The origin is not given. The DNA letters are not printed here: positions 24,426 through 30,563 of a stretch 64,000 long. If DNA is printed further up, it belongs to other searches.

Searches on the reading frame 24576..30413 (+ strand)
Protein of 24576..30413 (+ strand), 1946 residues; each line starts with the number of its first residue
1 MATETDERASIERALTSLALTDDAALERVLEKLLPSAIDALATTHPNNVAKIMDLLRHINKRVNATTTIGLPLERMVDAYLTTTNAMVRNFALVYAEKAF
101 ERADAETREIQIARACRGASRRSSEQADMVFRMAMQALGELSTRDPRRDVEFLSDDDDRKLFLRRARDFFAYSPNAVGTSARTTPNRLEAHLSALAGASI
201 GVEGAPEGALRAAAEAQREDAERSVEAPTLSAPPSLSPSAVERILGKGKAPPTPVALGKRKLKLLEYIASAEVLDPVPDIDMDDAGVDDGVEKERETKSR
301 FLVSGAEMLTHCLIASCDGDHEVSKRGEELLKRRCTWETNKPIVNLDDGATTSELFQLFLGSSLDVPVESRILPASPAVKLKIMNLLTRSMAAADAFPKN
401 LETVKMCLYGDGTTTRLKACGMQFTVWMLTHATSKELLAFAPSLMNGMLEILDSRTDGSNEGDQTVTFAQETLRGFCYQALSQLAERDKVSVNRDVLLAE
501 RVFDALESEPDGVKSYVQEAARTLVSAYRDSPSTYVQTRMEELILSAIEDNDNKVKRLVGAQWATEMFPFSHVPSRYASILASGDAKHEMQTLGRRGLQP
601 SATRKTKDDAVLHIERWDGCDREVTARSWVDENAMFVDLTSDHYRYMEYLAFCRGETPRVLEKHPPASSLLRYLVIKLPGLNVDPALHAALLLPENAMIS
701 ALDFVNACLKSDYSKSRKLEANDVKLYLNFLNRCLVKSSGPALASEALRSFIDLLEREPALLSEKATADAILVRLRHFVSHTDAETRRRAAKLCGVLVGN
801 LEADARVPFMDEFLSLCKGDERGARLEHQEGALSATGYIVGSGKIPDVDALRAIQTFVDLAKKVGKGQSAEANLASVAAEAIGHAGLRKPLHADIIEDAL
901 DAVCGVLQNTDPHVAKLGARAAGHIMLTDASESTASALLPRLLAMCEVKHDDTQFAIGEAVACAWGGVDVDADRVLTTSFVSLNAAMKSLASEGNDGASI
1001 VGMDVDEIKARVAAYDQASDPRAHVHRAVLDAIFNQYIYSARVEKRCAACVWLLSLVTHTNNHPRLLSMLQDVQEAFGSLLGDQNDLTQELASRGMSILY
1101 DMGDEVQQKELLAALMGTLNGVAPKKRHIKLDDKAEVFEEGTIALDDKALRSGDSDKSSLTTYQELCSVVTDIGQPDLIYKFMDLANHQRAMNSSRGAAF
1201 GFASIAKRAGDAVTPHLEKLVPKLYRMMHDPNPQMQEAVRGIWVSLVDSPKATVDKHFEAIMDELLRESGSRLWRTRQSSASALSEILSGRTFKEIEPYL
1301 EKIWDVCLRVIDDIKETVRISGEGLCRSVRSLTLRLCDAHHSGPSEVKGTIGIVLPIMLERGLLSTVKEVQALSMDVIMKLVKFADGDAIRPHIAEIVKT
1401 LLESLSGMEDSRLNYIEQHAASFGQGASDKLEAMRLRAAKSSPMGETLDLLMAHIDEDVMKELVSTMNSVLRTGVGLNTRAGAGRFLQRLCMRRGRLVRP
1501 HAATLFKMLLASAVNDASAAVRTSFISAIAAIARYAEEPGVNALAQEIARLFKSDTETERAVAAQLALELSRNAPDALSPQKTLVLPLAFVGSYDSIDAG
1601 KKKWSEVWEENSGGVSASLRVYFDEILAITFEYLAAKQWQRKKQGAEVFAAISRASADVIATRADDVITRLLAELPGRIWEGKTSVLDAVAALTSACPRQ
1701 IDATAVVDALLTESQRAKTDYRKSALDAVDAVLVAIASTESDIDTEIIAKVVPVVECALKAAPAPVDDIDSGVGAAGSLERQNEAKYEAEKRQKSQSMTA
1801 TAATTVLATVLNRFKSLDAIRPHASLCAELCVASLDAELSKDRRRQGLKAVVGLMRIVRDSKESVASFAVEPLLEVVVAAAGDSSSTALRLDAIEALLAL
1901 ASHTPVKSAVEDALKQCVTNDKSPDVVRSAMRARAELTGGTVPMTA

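Call 69: search_protein_families(library=pfam, proteins=[window:24576-30413:+], max_evalue=0.00001)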
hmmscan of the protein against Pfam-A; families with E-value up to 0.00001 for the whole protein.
window:24576-30413:+ (1946 aa): 4 families
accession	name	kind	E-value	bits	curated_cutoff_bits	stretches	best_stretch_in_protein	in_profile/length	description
PF13001.13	ECM29_N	-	3.1e-114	383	22.3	1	11-582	1-497/497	Proteasome component ECM29, N-terminal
PF24492.1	HEAT_ECM29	-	6.3e-54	182.9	27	1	1390-1552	1-159/160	Proteasome adapter and scaffold protein ECM29, HEAT-repeat domain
PF24987.1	HEAT_EF3_N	-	1.1e-09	38.9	32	0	1186-1319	34-162/169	EF3 N-terminal HEAT repeat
PF24714.1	TOR1L1_N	-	1.1e-07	32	43.3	1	1183-1289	136-240/281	TORTIFOLIA1 N-terminal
